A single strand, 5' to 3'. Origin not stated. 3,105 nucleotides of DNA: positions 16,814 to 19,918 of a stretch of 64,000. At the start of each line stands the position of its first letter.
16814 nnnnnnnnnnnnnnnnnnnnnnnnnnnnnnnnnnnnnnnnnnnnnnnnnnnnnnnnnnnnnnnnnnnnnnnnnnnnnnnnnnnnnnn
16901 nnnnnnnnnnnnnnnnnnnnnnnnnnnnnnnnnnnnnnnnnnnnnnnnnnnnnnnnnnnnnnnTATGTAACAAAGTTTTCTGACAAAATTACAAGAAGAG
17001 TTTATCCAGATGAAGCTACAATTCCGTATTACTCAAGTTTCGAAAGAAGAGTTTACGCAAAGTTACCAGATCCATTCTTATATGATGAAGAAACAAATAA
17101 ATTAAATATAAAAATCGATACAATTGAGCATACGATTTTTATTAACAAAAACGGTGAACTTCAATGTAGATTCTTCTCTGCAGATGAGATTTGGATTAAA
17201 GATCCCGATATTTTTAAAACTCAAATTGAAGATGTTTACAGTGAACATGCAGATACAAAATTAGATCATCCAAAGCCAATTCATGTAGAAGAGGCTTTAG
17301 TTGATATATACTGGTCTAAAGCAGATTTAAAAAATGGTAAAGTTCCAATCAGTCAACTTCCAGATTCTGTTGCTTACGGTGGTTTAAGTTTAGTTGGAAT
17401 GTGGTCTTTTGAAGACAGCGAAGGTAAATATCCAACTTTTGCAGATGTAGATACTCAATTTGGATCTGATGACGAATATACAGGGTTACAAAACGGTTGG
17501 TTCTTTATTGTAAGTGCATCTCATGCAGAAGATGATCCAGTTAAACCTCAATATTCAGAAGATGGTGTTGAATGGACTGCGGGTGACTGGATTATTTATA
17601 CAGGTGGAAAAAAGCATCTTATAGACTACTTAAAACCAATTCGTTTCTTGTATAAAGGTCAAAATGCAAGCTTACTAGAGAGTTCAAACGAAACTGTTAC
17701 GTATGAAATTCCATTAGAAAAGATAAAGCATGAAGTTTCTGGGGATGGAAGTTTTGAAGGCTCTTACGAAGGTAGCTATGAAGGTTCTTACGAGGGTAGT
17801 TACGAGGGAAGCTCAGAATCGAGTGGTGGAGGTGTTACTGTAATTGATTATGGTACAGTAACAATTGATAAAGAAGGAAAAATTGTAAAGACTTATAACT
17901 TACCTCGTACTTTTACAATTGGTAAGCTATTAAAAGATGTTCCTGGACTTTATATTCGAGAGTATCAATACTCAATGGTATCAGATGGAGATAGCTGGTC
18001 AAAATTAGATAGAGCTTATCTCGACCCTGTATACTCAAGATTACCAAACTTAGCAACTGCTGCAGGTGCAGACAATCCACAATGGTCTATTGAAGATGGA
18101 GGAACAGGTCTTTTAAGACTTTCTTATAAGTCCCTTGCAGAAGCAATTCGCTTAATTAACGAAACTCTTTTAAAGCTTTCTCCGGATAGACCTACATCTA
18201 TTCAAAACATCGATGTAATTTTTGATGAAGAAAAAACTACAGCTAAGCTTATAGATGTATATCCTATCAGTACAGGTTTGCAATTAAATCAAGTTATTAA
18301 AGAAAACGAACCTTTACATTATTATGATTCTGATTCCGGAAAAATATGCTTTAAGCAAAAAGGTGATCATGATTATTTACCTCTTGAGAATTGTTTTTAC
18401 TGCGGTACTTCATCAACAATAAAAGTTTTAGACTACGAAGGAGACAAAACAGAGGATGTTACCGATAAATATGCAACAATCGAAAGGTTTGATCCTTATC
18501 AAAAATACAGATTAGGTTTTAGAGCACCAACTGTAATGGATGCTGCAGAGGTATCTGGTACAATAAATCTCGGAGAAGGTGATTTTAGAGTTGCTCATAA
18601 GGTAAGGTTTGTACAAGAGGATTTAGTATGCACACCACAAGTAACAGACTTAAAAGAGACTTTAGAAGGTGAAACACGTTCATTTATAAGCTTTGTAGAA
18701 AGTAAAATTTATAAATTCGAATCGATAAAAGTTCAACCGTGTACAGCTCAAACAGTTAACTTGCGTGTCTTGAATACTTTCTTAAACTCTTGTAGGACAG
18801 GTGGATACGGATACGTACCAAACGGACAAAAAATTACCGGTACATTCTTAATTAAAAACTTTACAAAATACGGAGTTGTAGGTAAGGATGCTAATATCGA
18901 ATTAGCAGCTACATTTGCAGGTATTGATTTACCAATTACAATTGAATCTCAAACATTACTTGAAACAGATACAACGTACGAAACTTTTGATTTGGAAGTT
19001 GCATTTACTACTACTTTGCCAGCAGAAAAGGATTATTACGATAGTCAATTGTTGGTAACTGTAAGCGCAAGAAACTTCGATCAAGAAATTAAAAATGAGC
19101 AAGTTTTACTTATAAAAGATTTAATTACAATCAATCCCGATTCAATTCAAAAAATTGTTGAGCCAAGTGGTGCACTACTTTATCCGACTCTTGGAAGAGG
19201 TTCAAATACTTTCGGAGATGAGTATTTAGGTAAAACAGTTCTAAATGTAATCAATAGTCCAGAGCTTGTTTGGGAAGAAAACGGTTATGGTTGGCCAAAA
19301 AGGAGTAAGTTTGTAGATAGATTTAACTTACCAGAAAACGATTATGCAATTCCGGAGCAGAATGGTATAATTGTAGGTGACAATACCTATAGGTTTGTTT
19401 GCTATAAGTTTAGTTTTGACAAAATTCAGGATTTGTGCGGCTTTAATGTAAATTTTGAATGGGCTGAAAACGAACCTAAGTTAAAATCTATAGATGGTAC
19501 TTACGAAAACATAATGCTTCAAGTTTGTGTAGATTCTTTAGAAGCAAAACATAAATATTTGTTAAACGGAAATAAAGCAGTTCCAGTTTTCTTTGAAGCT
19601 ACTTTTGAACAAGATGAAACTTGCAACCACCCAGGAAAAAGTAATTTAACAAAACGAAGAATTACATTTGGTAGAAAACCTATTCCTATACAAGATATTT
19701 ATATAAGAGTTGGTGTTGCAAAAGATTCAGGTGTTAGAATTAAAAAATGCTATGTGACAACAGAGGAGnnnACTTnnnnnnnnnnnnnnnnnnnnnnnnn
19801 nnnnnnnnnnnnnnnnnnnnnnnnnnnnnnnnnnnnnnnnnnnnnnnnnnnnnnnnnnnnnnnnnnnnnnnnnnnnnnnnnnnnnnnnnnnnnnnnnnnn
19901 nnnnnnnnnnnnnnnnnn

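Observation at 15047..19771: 1574-aa tail-fibre-like protein combining a pectate-lyase-type beta-helix with a perfect (GSYE)4 repeat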

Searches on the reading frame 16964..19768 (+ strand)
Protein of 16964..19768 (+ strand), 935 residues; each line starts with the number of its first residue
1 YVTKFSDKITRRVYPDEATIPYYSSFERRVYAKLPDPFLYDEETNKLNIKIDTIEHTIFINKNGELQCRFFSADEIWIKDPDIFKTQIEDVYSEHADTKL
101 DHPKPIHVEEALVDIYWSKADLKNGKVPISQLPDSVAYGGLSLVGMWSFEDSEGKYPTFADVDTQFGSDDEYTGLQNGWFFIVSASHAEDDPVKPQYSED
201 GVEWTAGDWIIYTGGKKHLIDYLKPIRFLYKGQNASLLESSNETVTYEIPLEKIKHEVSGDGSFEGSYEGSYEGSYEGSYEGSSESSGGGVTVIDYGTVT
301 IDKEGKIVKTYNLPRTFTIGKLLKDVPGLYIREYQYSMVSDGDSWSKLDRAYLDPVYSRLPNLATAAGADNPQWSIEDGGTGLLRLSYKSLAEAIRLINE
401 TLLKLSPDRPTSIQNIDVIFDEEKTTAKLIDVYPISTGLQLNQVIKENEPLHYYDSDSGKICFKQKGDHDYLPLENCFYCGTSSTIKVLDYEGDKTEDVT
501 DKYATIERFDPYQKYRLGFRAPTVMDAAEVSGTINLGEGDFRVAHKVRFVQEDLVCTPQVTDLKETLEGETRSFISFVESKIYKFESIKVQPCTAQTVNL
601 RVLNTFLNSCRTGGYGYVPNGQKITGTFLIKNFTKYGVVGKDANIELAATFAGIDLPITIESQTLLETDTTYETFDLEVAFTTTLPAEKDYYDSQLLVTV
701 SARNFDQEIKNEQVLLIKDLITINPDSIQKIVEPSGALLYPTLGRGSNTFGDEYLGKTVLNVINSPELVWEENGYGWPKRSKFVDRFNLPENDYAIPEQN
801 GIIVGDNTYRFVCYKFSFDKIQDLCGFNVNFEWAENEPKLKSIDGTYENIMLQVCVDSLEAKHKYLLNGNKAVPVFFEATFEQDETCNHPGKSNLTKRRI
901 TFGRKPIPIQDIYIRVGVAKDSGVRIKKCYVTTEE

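Call 35: predict_structure(alignment_id=A2)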
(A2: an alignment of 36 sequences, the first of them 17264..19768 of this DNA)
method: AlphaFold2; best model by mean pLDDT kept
length: 835 residues; sequences in the alignment: 36
mean_pLDDT: 79.7   pTM: 0.56
mean pLDDT of the five models: 79.7, 79.4, 79.1, 78.9, 77.2
residues with pLDDT >= 90: 417; 70-90: 221; 50-70: 65; < 50: 132
segments of 3 or more residues with pLDDT < 50: 1-5, 7-40, 66-71, 155-191, 250-280, 282-286, 288-293
pLDDT, mean of each block of 10 residues (from residue 1): 42 39 33 40 74 83 58 66 69 73 75 62 83 85 88 53 34 31 34 74 89 85 84 65 63 39 37 44 47 52 61 93 92 92 91 91 90 89 89 67 81 75 82 87 91 87 89 93 92 95 94 93 97 94 96 96 95 95 95 96 93 95 93 91 90 89 90 93 93 91 93 96 95 93 89 96 95 90 94 93 94 96 94 82
secondary structure, 60 per line:
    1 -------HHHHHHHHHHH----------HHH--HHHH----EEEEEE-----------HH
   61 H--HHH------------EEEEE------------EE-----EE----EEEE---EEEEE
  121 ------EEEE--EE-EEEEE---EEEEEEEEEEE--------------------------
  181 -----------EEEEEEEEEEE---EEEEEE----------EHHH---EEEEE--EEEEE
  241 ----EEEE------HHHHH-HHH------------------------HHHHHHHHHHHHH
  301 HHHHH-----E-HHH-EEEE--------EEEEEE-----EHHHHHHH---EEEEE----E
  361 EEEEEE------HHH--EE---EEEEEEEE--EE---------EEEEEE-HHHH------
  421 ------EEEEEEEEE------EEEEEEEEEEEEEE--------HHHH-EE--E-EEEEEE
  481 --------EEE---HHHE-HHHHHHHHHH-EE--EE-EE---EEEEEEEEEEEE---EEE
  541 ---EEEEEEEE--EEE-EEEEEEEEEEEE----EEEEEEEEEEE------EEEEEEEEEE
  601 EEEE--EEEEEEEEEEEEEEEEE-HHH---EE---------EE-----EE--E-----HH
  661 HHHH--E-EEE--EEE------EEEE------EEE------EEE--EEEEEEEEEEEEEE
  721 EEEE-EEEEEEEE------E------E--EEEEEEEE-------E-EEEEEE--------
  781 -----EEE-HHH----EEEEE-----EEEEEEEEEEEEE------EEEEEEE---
elements in order (helices of 4 or more, strands of 3 or more residues): H8-18 H34-37 E42-47 E79-83 E109-112 E116-120 E127-130 E136-140 E144-154 E192-202 E206-211 E229-233 E236-240 E245-248 H255-259 H288-305 E317-320 E329-334 H341-347 E351-355 E360-366 E383-390 E404-409 H411-414 E427-435 E442-455 H464-467 E475-480 E489-491 H500-509 E523-534 E538-540 E544-551 E554-556 E558-569 E574-584 E591-604 E607-623 H659-664 E669-671 E674-676 E683-686 E693-695 E702-704 E707-724 E726-733 E750-757 E767-772 E786-788 E797-801 E807-819 E826-832

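Call 38: fold_search(model_id=the predicted structure, library=pdb)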
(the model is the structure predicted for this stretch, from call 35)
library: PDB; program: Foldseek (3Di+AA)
matches with E <= 10: 1687; with E <= 0.001: 52
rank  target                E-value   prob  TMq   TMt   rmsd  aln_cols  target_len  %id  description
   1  8beg_A                7.7e-06  0.98  0.15  0.18  17.9       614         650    9  Structure of Ig-like domains from PrgB (released 2022-11-30)
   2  7usl_A                2.2e-05  0.90  0.12  0.12  23.4       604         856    9  Integrin alphaM/beta2 ectodomain in complex with adenylate cyclase toxin RTX751 and M1F5 Fab (released 2022-08-17)
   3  3qe5_A                4.5e-05  0.72  0.12  0.16  18.5       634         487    8  Complete structure of Streptococcus mutans Antigen I/II carboxy-terminus (released 2011-04-20)
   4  8beg_B                5.5e-05  0.90  0.15  0.18  18.1       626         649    9  Structure of Ig-like domains from PrgB (released 2022-11-30)
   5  7som_D                7.2e-05  0.57  0.09  0.05  27.0       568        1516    9  Ciliary C2 central pair apparatus isolated from Chlamydomonas reinhardtii (released 2022-04-13)
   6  1wcq_A                7.6e-05  0.69  0.10  0.13  31.3       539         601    7  Mutagenesis of the Nucleophilic Tyrosine in a Bacterial Sialidase to Phenylalanine. (released 2005-10-12)
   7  6e3f                  8.0e-05  0.82  0.12  0.18  18.7       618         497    9  The structure of the C-terminal domains (C123) of Streptococcus intermedius antigen I/II (Pas) (released 2019-07-17)
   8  1ow0_A                8.9e-05  0.98  0.10  0.28  15.4       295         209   10  Crystal structure of human FcaRI bound to IgA1-Fc (released 2003-05-27)
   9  7ttz_B                9.3e-05  0.97  0.10  0.27  15.8       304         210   10  Heterodimeric IgA Fc in complex with Staphylococcus aureus protein SSL7 (released 2023-02-01)
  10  6lxw_D                1.3e-04  0.99  0.10  0.28  15.3       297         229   10  Cryo-EM structure of human secretory immunoglobulin A in complex with the N-terminal domain of SpsA (released 2020-05-27)
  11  3opu_D                1.3e-04  0.72  0.10  0.17  17.0       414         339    8  Crystal structure of the C-terminal domain of Streptococcus mutans surface protein SpaP (released 2011-01-19)
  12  2bzd_C                1.4e-04  0.60  0.11  0.15  34.3       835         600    8  Galactose recognition by the carbohydrate-binding module of a bacterial sialidase. (released 2005-08-19)
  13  9r2e_Q                1.7e-04  0.95  0.09  0.26  15.5       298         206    8  Structure of ARGX-121 Fab fragment in complex with the Fc fragment of IgA1 (released 2025-05-14)
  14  2bzd_A                1.8e-04  0.54  0.11  0.14  35.9       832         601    8  Galactose recognition by the carbohydrate-binding module of a bacterial sialidase. (released 2005-08-19)
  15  7jg1_D                1.9e-04  1.00  0.11  0.31  15.1       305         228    8  Dimeric Immunoglobin A (dIgA) (released 2020-11-11)
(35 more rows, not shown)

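Call 59: search_protein_representatives(alignment_id=A3)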
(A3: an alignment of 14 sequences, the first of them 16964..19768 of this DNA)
Query: 14 sequences, 911 profile positions. Proteins with E-value up to 0.001 (for the whole library): 73; up to 1e-10: 55; up to 1e-30: 49. The best 73 are listed.
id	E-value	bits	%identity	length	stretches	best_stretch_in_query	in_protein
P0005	0.0e+00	1400.6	-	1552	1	1-910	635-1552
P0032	0.0e+00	1160.6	-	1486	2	302-910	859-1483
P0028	0.0e+00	1022.0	-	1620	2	304-908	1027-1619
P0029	0.0e+00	1017.5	-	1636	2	296-908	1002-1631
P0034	1.4e-262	890.6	-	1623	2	319-910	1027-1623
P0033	2.6e-253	859.9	-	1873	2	195-908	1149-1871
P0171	4.4e-241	819.4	-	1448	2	318-910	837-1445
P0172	1.6e-235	801.0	-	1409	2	322-909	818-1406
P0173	9.5e-218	742.2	-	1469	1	1-911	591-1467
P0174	2.3e-153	529.1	-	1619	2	1-218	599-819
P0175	1.3e-139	483.7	-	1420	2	1-216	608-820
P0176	1.8e-138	479.9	-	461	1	452-907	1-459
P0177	1.3e-123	430.7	-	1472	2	1-215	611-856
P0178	1.9e-122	426.8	-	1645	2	15-220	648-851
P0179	6.2e-118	411.9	-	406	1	511-909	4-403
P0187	1.0e-69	252.4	-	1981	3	31-221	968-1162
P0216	6.2e-19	84.3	-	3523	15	109-133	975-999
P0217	1.9e-17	79.4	-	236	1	109-200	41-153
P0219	4.9e-13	64.8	-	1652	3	106-168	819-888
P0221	9.9e-07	43.9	-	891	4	108-136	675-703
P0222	1.7e-06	43.2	-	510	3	119-140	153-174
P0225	4.5e-06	41.7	-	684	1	106-160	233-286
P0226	1.2e-05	40.4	-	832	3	118-140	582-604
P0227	1.3e-05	40.2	-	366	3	116-136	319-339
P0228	3.3e-05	38.9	-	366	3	117-135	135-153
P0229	6.8e-05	37.8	-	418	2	114-152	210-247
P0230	1.5e-04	36.7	-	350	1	118-273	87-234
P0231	1.9e-04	36.4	-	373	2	106-244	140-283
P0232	2.4e-04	36.0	-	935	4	118-140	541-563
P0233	3.0e-04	35.7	-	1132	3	102-134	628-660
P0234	5.8e-04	34.8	-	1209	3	110-137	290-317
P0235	6.5e-04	34.6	-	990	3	99-145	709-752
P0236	7.2e-04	34.5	-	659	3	119-136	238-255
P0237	7.6e-04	34.4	-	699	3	97-135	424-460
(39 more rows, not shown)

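Call 62: search_protein_families(library=pfam, proteins=[P0216, P0221, P0222, P0225, P0226, P0227, P0229, P0232, P0233], max_evalue=0.001)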
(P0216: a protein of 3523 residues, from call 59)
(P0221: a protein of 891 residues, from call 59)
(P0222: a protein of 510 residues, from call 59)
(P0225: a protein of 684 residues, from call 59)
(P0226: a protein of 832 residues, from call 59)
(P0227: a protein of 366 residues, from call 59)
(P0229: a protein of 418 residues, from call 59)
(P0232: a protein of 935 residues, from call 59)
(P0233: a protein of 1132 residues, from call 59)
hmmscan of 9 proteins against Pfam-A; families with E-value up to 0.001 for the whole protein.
P0216 (3523 aa): 1 family
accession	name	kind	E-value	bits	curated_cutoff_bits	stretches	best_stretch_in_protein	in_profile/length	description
PF02839.19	CBM_5_12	-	4.3e-21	75.1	26.2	3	2067-2097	2-31/44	Carbohydrate-binding module family 5/12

P0221 (891 aa): 0 families

P0222 (510 aa): 0 families

P0225 (684 aa): 0 families

P0226 (832 aa): 1 family
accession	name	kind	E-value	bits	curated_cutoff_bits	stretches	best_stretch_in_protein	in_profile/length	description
PF18338.7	BppL_N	-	4.2e-10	39.3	25.8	1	658-676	4-22/25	Lower baseplate protein N-terminal domain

P0227 (366 aa): 2 families
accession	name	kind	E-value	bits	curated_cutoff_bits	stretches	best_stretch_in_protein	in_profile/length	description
PF12789.12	PTR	-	2e-13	50.6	27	1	229-270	18-59/60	Phage tail repeat like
PF23991.1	DUF7310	-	0.00015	22.6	40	0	320-362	14-52/83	Coiled-coil region of unknown function (DUF7310)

P0229 (418 aa): 0 families

P0232 (935 aa): 2 families
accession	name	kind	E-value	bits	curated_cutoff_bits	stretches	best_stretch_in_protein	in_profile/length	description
PF17892.7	Cadherin_5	-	4.4e-07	30.1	26.5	1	8-82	14-92/98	Cadherin-like domain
PF17963.7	Big_9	-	1.9e-06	29.1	23.6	1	3-83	6-86/89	Bacterial Ig domain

P0233 (1132 aa): 0 families

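Call 63: search_protein_families(library=phrogs, proteins=[P0216, P0221, P0222, P0225, P0226, P0227, P0229, P0232, P0233], max_evalue=0.001)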
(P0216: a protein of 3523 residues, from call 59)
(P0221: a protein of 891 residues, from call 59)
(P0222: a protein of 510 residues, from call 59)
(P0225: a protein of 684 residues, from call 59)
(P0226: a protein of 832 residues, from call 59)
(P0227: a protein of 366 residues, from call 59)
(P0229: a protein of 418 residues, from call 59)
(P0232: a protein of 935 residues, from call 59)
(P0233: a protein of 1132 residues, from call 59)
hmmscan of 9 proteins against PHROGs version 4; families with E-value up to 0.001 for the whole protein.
P0216 (3523 aa): 15 families
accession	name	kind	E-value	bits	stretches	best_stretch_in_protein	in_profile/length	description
phrog_15439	-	other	1.6e-126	423.1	12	2535-2588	57-110/290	peptidase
phrog_2952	-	tail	1.6e-122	411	15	2856-2919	211-272/488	minor tail protein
phrog_3018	-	head and packaging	8.5e-83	279.2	6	2532-2595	40-102/341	head decoration protein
phrog_23595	-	tail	7.1e-57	194.3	1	2916-2970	219-273/440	minor tail protein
phrog_26941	-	tail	3.2e-37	129.5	0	416-485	262-335/603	tail protein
phrog_2824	-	head and packaging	7.5e-35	121.2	0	979-1001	247-269/1151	virion structural protein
phrog_38707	-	unknown function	5.7e-23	82.4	1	2516-2589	436-519/675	-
phrog_14839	-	unknown function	1.1e-19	71.8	0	1001-1044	40-80/227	-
phrog_9851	-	tail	2.4e-13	49.8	1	1817-1863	62-109/1092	tail fiber protein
phrog_4120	-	tail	3.7e-09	37.1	0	1002-1058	66-122/360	minor tail protein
phrog_14251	-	unknown function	1.5e-08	34.6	0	2062-2096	82-116/539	-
phrog_24103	-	unknown function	1.8e-05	25.8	0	277-332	125-183/197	-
phrog_5073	-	tail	2.4e-05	24.6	0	2293-2328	210-245/519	tail fiber protein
phrog_10684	-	unknown function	3.3e-05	25.2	0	2891-2921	69-99/121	-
phrog_4870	-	unknown function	0.00014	22.8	0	2203-2240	57-94/121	-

P0221 (891 aa): 43 families (the best 25 are shown)
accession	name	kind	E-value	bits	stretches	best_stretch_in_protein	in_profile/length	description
phrog_35419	-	tail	3.2e-125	419.6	11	652-692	172-212/414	tail fiber protein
phrog_38707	-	unknown function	1.3e-111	375.4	11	737-785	404-452/675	-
phrog_13892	-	tail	8.7e-99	333.3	11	656-711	564-621/676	minor tail protein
phrog_38418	-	unknown function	1.7e-88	298.6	7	606-691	115-205/472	-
phrog_5207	-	unknown function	2.3e-86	291.8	11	656-689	470-503/689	-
phrog_33513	-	unknown function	2e-82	278.6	11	428-502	102-179/1042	-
phrog_30593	-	unknown function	2.8e-80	270.9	10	702-771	70-139/322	-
phrog_24919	-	tail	2.9e-80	271.1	6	375-465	62-150/402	tail fiber protein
phrog_8780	-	tail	1.4e-74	252.6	10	738-770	427-459/755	minor tail protein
phrog_2952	-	tail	2.5e-73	248.7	7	428-476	187-235/488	minor tail protein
phrog_24819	-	unknown function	4.8e-71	240.9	10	251-331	67-139/823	-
phrog_2163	-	head and packaging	1.9e-69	236.3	8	143-182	197-236/574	virion structural protein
phrog_8078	-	head and packaging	1.3e-64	219.7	11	509-545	457-493/1392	virion structural protein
phrog_25620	-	tail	1e-63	216.7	6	543-623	218-284/348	tail collar fiber protein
phrog_11029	-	tail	1.6e-58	199.3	6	275-355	149-234/892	tail protein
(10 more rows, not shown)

P0222 (510 aa): 8 families
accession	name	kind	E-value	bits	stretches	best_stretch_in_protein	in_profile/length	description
phrog_2824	-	head and packaging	3.6e-13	49.4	0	145-168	245-268/1151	virion structural protein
phrog_26941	-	tail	3.5e-09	36.9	0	56-82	275-301/603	tail protein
phrog_2952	-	tail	1.2e-08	35.4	0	102-142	207-248/488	minor tail protein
phrog_5004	-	unknown function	1.2e-07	32.6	0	131-156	51-76/213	-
phrog_23595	-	tail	3.7e-07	30.4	0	49-96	240-285/440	minor tail protein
phrog_37900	-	unknown function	5.4e-05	22.8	0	28-82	14-67/633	-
phrog_34772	-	unknown function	0.00079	20.1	0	136-150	37-51/60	-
phrog_12519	-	unknown function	0.0008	18.9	0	42-180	218-358/716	-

P0225 (684 aa): 0 families

P0226 (832 aa): 23 families
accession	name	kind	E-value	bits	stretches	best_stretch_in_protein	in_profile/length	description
phrog_38707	-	unknown function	1.1e-32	114.5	3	133-224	443-544/675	-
phrog_2952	-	tail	1.7e-28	100.9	2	120-191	204-271/488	minor tail protein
phrog_23837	-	head and packaging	1.2e-26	94.7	1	338-511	217-389/507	virion structural protein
phrog_4636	-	tail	3.9e-24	86.1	2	156-460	34-339/763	tail spike protein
phrog_6002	-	head and packaging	5.6e-19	68.2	2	352-459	701-807/1183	virion structural protein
phrog_2824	-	head and packaging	1.5e-16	60.6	1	37-153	686-800/1151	virion structural protein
phrog_26941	-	tail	3.6e-15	56.7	1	117-152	266-301/603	tail protein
phrog_15439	-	other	4.4e-15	57.3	1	132-195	43-107/290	peptidase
phrog_35419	-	tail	1.8e-10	41.7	1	229-267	173-211/414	tail fiber protein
phrog_13892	-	tail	3.4e-10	40.6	1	141-269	471-601/676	minor tail protein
phrog_5207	-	unknown function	4.7e-10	39.5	1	231-356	469-604/689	-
phrog_3018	-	head and packaging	5.4e-10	39.9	1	142-197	40-95/341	head decoration protein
phrog_38418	-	unknown function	6.6e-10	39.5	1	113-286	176-343/472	-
phrog_30593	-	unknown function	2.1e-09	38.1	1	210-266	84-140/322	-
phrog_10512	-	head and packaging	4e-09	37.2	1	644-683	323-362/444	virion structural protein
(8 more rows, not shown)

P0227 (366 aa): 31 families (the best 25 are shown)
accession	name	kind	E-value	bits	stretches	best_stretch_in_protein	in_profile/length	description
phrog_5207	-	unknown function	8.4e-45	154.4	1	122-292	385-535/689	-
phrog_8780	-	tail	2e-36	126.5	2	120-243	332-465/755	minor tail protein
phrog_26941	-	tail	1.8e-30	107.2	2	119-230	282-398/603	tail protein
phrog_23595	-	tail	5.4e-30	105.7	1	120-240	255-380/440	minor tail protein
phrog_2824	-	head and packaging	2.4e-29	103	3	117-245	247-377/1151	virion structural protein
phrog_2952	-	tail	6.5e-22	79.2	1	187-237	171-221/488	minor tail protein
phrog_13892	-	tail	2e-21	77.7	1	120-266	463-621/676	minor tail protein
phrog_35419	-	tail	7e-19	69.3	1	193-247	61-115/414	tail fiber protein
phrog_2012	-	tail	1.9e-13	51.8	1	224-309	56-144/212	minor tail protein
phrog_7449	-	unknown function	3.2e-13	49.4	1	200-260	436-496/1714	-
phrog_30593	-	unknown function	4.5e-13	50.1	1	138-253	36-152/322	-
phrog_38707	-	unknown function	2.2e-12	47.4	1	194-294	394-493/675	-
phrog_17509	-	unknown function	5e-12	46.9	1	138-239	91-189/281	-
phrog_1197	-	tail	9.7e-12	45.7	1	280-328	265-310/715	tail protein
phrog_8078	-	head and packaging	1.5e-11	44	1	181-248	436-503/1392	virion structural protein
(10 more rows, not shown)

P0229 (418 aa): 0 families

P0232 (935 aa): 10 families
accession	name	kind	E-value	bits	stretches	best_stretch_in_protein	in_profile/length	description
phrog_2952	-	tail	5.7e-26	92.5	2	209-329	168-284/488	minor tail protein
phrog_38707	-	unknown function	4.5e-21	76.1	2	436-528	451-551/675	-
phrog_2824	-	head and packaging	1.4e-17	64.1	1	527-569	769-810/1151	virion structural protein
phrog_15439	-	other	9.2e-17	62.8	1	441-495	56-110/290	peptidase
phrog_3018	-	head and packaging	1.2e-15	58.4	1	436-496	37-97/341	head decoration protein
phrog_26941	-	tail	2.3e-14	54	2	184-278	211-303/603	tail protein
phrog_23595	-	tail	1.3e-09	38.5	0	596-635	240-279/440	minor tail protein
phrog_17509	-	unknown function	8.2e-07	29.7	1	379-411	95-127/281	-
phrog_14839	-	unknown function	9.4e-07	29.5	0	450-492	40-82/227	-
phrog_10684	-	unknown function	0.00016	23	0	289-319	69-99/121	-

P0233 (1132 aa): 2 families
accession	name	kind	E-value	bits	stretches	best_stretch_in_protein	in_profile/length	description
phrog_2824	-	head and packaging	2e-09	37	1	182-234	220-268/1151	virion structural protein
phrog_26941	-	tail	0.00011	22.1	1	175-234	245-301/603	tail protein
